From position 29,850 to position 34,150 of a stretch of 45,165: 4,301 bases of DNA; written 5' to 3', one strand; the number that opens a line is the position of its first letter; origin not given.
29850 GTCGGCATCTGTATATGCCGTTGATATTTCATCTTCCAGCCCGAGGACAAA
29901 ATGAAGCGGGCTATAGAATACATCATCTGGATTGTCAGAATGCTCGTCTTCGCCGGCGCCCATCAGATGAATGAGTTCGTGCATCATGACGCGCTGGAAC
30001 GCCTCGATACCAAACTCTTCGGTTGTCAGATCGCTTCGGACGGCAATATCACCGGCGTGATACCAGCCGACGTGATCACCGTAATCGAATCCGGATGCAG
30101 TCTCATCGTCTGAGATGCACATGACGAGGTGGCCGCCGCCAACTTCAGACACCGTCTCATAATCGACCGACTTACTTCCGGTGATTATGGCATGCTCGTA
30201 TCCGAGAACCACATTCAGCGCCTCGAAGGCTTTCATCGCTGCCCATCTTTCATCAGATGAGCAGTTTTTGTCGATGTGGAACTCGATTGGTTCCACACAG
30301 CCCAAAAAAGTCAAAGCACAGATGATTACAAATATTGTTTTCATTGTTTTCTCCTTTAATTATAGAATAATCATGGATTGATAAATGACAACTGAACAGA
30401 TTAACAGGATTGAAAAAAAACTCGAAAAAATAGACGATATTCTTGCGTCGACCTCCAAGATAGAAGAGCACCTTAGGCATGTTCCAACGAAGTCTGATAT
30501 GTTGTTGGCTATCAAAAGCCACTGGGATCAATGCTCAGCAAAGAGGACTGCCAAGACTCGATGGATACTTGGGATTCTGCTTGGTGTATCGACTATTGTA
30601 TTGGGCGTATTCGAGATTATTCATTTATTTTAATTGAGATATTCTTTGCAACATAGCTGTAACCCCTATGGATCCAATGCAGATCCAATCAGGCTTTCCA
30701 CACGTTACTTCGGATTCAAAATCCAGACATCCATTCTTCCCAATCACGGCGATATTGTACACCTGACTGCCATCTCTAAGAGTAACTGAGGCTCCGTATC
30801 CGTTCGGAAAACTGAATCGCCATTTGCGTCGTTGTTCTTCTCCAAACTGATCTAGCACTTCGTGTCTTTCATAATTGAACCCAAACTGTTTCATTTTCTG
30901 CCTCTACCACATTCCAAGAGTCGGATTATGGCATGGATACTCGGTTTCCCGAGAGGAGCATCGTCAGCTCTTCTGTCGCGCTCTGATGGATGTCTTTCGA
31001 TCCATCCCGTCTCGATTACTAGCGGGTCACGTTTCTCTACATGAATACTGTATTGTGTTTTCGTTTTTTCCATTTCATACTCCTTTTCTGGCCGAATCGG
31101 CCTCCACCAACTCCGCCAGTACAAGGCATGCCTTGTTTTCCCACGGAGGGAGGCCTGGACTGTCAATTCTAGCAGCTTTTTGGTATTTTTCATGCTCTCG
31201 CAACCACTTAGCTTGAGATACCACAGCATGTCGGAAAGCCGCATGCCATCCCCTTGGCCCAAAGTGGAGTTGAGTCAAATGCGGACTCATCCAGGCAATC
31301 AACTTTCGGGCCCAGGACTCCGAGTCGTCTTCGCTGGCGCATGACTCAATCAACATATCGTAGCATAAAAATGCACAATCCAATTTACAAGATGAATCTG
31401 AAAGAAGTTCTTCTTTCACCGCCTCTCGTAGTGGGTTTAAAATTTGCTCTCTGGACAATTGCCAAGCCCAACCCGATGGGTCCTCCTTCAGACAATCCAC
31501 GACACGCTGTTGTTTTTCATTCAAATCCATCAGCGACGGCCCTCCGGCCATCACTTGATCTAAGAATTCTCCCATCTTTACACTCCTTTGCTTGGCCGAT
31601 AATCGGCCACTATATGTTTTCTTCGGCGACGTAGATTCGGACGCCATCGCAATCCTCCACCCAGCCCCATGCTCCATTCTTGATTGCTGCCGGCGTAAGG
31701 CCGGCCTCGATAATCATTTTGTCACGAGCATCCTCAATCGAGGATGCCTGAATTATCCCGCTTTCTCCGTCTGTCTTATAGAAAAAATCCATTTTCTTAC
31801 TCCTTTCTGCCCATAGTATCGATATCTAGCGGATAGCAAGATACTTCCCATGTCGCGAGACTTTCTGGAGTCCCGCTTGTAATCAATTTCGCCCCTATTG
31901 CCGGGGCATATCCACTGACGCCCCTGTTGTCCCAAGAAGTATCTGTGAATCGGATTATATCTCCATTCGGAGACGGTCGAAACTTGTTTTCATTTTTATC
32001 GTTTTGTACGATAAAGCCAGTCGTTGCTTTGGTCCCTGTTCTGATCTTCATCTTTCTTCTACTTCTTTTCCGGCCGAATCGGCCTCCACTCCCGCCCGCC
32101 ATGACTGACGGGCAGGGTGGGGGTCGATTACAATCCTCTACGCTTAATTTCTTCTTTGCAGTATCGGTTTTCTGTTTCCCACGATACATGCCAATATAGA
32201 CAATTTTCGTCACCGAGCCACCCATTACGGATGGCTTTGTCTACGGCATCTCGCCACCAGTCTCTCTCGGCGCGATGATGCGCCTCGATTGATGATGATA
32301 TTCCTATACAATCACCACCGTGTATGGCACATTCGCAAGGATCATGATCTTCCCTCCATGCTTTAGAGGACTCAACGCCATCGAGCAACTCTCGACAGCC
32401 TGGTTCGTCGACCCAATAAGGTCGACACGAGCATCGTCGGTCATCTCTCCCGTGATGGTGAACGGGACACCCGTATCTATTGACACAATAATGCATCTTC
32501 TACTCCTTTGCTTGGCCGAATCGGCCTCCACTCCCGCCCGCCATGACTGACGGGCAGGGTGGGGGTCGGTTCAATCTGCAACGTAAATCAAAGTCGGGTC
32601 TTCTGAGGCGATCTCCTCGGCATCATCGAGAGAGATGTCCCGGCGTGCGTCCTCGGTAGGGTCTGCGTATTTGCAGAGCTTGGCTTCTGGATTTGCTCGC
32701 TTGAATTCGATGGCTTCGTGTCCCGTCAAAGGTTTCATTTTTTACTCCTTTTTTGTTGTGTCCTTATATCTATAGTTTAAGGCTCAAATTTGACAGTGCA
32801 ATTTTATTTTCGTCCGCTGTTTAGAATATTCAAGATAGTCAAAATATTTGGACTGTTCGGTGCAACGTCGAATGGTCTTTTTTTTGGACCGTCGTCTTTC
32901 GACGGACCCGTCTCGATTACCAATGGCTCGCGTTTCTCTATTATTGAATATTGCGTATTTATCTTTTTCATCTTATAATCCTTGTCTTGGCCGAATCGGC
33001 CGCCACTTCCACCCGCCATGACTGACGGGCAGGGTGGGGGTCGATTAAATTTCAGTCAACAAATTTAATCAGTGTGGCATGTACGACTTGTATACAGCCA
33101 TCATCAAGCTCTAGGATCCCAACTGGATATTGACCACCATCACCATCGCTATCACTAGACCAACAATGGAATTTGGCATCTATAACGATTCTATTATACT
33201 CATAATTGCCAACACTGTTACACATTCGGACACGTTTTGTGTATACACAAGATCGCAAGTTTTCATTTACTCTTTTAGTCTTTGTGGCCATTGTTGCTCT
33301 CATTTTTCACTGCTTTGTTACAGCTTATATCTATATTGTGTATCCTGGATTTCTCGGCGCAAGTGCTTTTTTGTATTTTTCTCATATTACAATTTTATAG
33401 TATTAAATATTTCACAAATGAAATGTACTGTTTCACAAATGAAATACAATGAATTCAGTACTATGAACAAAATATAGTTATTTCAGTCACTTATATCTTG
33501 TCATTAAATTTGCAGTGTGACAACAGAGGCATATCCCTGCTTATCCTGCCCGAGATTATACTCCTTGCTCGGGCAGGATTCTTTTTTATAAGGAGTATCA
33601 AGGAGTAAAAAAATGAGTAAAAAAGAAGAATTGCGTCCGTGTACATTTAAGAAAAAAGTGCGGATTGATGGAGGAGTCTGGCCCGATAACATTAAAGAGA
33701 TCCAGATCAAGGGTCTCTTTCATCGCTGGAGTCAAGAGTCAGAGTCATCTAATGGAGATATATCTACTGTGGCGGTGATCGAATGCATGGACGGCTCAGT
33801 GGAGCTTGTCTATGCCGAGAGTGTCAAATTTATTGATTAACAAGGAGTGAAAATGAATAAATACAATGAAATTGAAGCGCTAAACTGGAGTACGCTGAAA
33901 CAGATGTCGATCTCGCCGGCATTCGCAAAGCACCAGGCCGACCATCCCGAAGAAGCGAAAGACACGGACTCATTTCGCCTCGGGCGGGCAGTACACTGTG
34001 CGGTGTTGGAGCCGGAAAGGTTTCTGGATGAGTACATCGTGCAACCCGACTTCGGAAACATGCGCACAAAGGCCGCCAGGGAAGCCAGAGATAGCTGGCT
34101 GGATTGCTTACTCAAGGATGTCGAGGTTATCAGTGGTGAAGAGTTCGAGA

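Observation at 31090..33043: A 55-nt GC-rich double-hairpin element recurs in the gene junctions of the minus-strand accessory cassette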

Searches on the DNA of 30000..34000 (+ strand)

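Call 9: search_dna_similar(query=window:30000-34000:+, collection=phages, mode=distant, max_rows=20)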
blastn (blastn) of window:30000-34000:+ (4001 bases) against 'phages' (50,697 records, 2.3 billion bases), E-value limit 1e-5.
No match.

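Call 10: search_rna_families(source=window, start=30800, end=33400, threshold=evalue, max_evalue=10)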
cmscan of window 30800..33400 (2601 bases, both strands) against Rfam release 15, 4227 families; matches with E-value up to 10: 3.
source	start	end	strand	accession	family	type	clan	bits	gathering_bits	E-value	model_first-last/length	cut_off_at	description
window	32536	32555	-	RF01322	CRISPR-DR9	Gene; CRISPR;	-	16.8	45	3.8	6-25/37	no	CRISPR RNA direct repeat element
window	32094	32113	-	RF01322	CRISPR-DR9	Gene; CRISPR;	-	16.8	45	3.8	6-25/37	no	CRISPR RNA direct repeat element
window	33019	33128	-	RF01210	snoU13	Gene; snRNA; snoRNA; CD-box;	CL00081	14.5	46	7.4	1-104/104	no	Small nucleolar RNA U13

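Call 33: build_rna_model(alignment_id=A1, structure=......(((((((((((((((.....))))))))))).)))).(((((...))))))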
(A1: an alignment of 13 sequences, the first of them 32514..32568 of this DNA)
Model R1 built from alignment A1 (13 sequences, 56 columns); structure: as given.
model positions 55; base pairs 20; branch points 1; effective number of sequences 2.96; information 1.011 bits per position. Calibrated on 0.2 Mb of random sequence (short: E-values are rough).
structure used (alignment columns):
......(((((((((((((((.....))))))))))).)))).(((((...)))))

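Call 34: search_with_rna_model(model_id=R1, sources=[window, L002, L015, L189, L190, L191, L018, L099], max_evalue=10, filters=default)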
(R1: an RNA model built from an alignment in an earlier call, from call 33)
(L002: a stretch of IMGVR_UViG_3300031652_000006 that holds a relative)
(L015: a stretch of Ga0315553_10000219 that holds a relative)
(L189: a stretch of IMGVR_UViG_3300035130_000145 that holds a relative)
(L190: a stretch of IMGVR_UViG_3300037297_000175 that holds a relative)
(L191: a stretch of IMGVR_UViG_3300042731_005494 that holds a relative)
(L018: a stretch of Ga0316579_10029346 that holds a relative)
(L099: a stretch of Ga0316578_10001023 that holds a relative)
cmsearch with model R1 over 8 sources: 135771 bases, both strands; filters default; matches with E-value up to 10: 51.
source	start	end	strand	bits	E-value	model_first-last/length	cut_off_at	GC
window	32072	32126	-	83.7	3.5e-17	1-55/55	no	0.75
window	32514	32568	-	83.7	3.5e-17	1-55/55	no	0.75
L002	10049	10104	-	79.6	3.1e-16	1-55/55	no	0.73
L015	4452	4507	-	79.6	3.1e-16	1-55/55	no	0.73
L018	831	885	+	79.2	3.9e-16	1-55/55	no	0.71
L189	9457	9512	+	79.1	4e-16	1-55/55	no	0.73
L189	9137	9191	+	78.4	5.9e-16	1-55/55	no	0.75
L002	11066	11120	-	78.4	6e-16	1-55/55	no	0.73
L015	5469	5523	-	78.4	6e-16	1-55/55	no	0.73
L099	5936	5991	-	77.6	9.1e-16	1-55/55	no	0.75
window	32989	33043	-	77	1.3e-15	1-55/55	no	0.73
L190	9273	9327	+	76.8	1.4e-15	1-55/55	no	0.75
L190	9714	9768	+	72.2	1.6e-14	1-55/55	no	0.67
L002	11434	11489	-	71.3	2.6e-14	1-55/55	no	0.64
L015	5837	5892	-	71.3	2.6e-14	1-55/55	no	0.64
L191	8793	8847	+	69.7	6e-14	1-55/55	no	0.71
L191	8474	8528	+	63.1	2e-12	1-55/55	no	0.67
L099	5292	5345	-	62.1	3.4e-12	1-55/55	no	0.74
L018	1737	1794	+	40.4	3.4e-07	1-55/55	no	0.62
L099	5944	5999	+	38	1.3e-06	1-55/55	no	0.73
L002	11778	11836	-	35.2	5.4e-06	1-55/55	no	0.63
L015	6181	6239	-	35.2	5.4e-06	1-55/55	no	0.63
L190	9265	9319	-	33.7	1.2e-05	1-55/55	no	0.73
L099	4991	5048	-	29.3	0.00012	1-55/55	no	0.57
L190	9705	9760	-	26.1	0.00071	1-55/55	no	0.64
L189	9449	9504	-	24.4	0.0017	1-55/55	no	0.73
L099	5299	5353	+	22.9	0.0039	1-55/55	no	0.73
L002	10057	10112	+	22.8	0.0039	1-55/55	no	0.73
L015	4460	4515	+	22.8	0.0039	1-55/55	no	0.73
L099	5604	5647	-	22.5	0.0046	1-55/55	no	0.59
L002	11074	11128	+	18.1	0.049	1-55/55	no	0.73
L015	5477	5531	+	18.1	0.049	1-55/55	no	0.73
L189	9131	9183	-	18.1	0.049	1-55/55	no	0.72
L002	11442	11510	+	17.9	0.054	1-55/55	no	0.59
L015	5845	5913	+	17.9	0.054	1-55/55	no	0.59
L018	825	877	-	17.2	0.077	1-55/55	no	0.68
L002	10428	10469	-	16.9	0.091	1-55/55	no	0.69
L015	4831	4872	-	16.9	0.091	1-55/55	no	0.69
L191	8785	8839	-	15.7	0.17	1-55/55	no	0.71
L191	8466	8514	-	14.2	0.37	1-55/55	no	0.67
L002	10436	10457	+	11.4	1.7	13-34/55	no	0.68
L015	4839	4860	+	11.4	1.7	13-34/55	no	0.68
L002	11788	11852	+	9.2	5.3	1-55/55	no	0.62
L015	6191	6255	+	9.2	5.3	1-55/55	no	0.62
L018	1176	1219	+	9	6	1-55/55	no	0.61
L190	6871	6894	-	8.3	8.9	12-35/55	no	0.58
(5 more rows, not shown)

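Call 50: search_with_rna_model(model_id=R1, sources=[L192, L193, L194, L195, L196, L197, L198, L199, L200, L201, L202, L203, L204, L205, L206], max_evalue=1, filters=off)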
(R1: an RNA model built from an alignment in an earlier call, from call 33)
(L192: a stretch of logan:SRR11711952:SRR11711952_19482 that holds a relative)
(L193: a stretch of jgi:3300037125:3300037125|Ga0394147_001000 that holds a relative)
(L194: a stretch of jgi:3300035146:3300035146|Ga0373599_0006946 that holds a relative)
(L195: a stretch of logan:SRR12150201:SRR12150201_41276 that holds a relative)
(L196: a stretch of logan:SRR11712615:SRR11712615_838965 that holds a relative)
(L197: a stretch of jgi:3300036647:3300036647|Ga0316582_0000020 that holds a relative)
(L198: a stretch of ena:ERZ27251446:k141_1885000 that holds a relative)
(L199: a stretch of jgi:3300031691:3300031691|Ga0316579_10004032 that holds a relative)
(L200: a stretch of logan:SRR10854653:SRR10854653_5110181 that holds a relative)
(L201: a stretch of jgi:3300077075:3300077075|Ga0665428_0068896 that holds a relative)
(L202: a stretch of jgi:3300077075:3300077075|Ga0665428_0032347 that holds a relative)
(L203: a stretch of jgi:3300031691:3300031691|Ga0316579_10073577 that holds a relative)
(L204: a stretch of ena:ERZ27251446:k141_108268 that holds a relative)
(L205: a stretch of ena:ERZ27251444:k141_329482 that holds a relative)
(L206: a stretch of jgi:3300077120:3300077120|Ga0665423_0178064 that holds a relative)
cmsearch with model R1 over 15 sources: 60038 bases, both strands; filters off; matches with E-value up to 1: 35.
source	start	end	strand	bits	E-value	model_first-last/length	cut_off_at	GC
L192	6490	6544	+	69.7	2.7e-14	1-55/55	no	0.71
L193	1976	2030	+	69.7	2.7e-14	1-55/55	no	0.71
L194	3603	3657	+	69.7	2.7e-14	1-55/55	no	0.71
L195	556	610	+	69.7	2.7e-14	1-55/55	no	0.71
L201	273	327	+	67.8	7.2e-14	1-55/55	no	0.76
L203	379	433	+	67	1.1e-13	1-55/55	no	0.67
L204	279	333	+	67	1.1e-13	1-55/55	no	0.67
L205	721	775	+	67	1.1e-13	1-55/55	no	0.67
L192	6171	6225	+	63.1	9.1e-13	1-55/55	no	0.67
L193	1657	1711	+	63.1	9.1e-13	1-55/55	no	0.67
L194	3284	3338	+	63.1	9.1e-13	1-55/55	no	0.67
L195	237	291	+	63.1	9.1e-13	1-55/55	no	0.67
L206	1019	1073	+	60.7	3.2e-12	1-55/55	no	0.75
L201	607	660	+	52.7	2.3e-10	1-55/55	no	0.7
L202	563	615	+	48.3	2.3e-09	1-55/55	no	0.68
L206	1500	1552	+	37.8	6.2e-07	1-55/55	no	0.66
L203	371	425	-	21.6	0.0033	1-55/55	no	0.67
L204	271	325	-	21.6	0.0033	1-55/55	no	0.67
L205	713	767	-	21.6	0.0033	1-55/55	no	0.67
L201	265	320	-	21.1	0.0044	1-55/55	no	0.75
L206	1009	1066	-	19.9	0.0083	1-55/55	no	0.71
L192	6479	6536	-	17.3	0.032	1-55/55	no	0.69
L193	1965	2022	-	17.3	0.032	1-55/55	no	0.69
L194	3592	3649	-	17.3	0.032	1-55/55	no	0.69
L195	545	602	-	17.3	0.032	1-55/55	no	0.69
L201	608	652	-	16.5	0.051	1-55/55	no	0.71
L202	1090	1140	+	16.2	0.06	1-55/55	no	0.55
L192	6163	6211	-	14.2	0.17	1-55/55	no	0.67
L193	1649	1697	-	14.2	0.17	1-55/55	no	0.67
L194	3276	3324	-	14.2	0.17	1-55/55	no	0.67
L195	229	277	-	14.2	0.17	1-55/55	no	0.67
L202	1621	1669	+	14.1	0.18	1-55/55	no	0.59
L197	3440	3470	+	12.7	0.38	1-55/55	no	0.45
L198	4569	4603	-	11.7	0.64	1-55/55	no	0.49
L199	3468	3502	-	11.7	0.64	1-55/55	no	0.49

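Call 51: search_with_rna_model(model_id=R1, sources=[L001, L003, L007, L008, L009, L010, L011, L012, L013, L014, L016, L017, L019, L020, L021, L022, L023, L024, L025, L026, L027, L028, L029, L030, L031, L032, L033, L034, L035, L036, L037, L038, L039, L040, L041, L042, L043, L044, L045, L046, L047, L048, L049, L050, L051, L052, L053, L054, L055, L056, L057, L058, L059, L060, L061, L062, L063, L064, L065, L066, L067, L068, L069, L070, L071, L072, L073, L074, L075, L076, L077, L078, L079, L080, L081, L082, L083, L084, L085, L086, L087, L088, L089, L090, L091, L092, L093, L094, L095, L096, L097, L098, L100, L101, L102, L103, L104], max_evalue=0.01, filters=default)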
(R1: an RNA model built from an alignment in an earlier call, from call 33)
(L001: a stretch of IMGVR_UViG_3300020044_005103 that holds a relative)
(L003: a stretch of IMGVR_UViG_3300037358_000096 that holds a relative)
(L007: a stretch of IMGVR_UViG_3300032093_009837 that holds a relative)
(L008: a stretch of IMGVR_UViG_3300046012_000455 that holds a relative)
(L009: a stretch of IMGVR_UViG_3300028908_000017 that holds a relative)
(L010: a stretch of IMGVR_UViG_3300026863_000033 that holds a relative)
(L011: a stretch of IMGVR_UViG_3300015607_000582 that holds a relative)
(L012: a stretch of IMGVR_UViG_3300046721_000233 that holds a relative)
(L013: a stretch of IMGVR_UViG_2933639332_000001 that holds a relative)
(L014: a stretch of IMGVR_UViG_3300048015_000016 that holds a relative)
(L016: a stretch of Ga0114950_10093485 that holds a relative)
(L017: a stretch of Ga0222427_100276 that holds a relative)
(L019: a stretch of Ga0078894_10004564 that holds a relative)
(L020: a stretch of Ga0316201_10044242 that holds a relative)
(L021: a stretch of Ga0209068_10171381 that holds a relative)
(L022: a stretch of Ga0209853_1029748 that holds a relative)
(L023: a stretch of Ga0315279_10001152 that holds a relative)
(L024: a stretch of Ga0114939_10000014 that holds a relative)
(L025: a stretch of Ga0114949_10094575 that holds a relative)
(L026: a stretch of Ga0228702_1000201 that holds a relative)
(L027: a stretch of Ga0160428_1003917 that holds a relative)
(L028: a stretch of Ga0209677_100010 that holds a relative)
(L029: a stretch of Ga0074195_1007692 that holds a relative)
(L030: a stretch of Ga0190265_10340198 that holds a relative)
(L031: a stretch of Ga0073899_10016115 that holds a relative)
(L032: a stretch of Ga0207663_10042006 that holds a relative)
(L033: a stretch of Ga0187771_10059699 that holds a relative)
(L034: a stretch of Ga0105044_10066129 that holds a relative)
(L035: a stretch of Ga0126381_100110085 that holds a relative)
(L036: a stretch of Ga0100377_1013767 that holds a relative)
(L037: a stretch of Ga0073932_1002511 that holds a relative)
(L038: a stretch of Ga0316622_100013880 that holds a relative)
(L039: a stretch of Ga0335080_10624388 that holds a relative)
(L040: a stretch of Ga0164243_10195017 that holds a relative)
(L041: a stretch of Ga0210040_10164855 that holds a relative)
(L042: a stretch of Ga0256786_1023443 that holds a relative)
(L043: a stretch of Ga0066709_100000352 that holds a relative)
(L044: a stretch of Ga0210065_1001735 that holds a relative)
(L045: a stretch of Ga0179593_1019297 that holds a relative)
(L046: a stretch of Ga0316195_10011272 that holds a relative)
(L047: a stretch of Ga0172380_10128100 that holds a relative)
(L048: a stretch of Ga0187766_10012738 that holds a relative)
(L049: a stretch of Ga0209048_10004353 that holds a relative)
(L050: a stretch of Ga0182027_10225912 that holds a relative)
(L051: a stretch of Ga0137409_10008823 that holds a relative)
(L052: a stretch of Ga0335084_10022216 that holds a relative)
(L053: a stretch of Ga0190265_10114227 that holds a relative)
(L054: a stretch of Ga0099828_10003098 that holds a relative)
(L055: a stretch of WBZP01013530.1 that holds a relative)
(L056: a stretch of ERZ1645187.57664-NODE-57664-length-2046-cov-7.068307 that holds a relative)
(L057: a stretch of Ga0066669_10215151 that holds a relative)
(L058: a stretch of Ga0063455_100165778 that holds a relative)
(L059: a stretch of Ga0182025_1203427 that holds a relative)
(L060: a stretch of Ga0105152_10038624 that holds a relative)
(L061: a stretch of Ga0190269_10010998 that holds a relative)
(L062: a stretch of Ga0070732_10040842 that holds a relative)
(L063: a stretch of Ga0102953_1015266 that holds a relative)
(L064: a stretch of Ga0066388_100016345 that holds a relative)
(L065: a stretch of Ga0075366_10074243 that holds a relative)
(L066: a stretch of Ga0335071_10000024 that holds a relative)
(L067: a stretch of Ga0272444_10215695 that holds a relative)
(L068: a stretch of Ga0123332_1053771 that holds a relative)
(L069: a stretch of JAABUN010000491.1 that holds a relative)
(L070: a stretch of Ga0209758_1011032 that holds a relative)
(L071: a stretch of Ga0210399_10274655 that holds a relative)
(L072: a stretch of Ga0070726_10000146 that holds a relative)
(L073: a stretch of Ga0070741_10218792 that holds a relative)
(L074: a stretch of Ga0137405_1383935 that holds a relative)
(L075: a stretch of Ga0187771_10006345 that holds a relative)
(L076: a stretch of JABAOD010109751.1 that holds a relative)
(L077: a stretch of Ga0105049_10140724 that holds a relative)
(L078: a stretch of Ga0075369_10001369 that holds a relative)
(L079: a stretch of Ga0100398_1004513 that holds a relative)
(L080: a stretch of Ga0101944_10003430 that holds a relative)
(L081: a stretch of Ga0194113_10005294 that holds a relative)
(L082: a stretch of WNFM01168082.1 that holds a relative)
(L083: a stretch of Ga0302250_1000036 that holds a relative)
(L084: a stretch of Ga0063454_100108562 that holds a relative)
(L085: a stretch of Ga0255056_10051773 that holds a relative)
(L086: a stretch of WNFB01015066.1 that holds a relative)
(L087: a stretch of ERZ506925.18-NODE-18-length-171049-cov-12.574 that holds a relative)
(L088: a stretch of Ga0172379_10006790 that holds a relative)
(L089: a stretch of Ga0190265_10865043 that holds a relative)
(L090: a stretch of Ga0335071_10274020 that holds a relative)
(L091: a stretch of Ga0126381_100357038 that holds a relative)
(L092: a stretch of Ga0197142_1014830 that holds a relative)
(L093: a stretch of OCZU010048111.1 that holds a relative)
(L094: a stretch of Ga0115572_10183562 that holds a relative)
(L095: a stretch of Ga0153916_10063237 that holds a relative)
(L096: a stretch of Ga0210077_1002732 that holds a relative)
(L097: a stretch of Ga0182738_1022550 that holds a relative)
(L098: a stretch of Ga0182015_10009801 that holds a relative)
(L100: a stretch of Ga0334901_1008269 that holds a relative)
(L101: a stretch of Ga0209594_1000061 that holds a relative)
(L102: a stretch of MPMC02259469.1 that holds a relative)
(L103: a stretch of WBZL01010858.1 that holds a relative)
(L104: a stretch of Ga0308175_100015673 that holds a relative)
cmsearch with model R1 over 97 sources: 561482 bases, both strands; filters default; matches with E-value up to 0.01: 2.
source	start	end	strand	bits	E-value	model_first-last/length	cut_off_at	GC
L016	2089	2136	+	25.7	0.0035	1-55/55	no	0.69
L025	395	442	+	25.7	0.0035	1-55/55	no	0.69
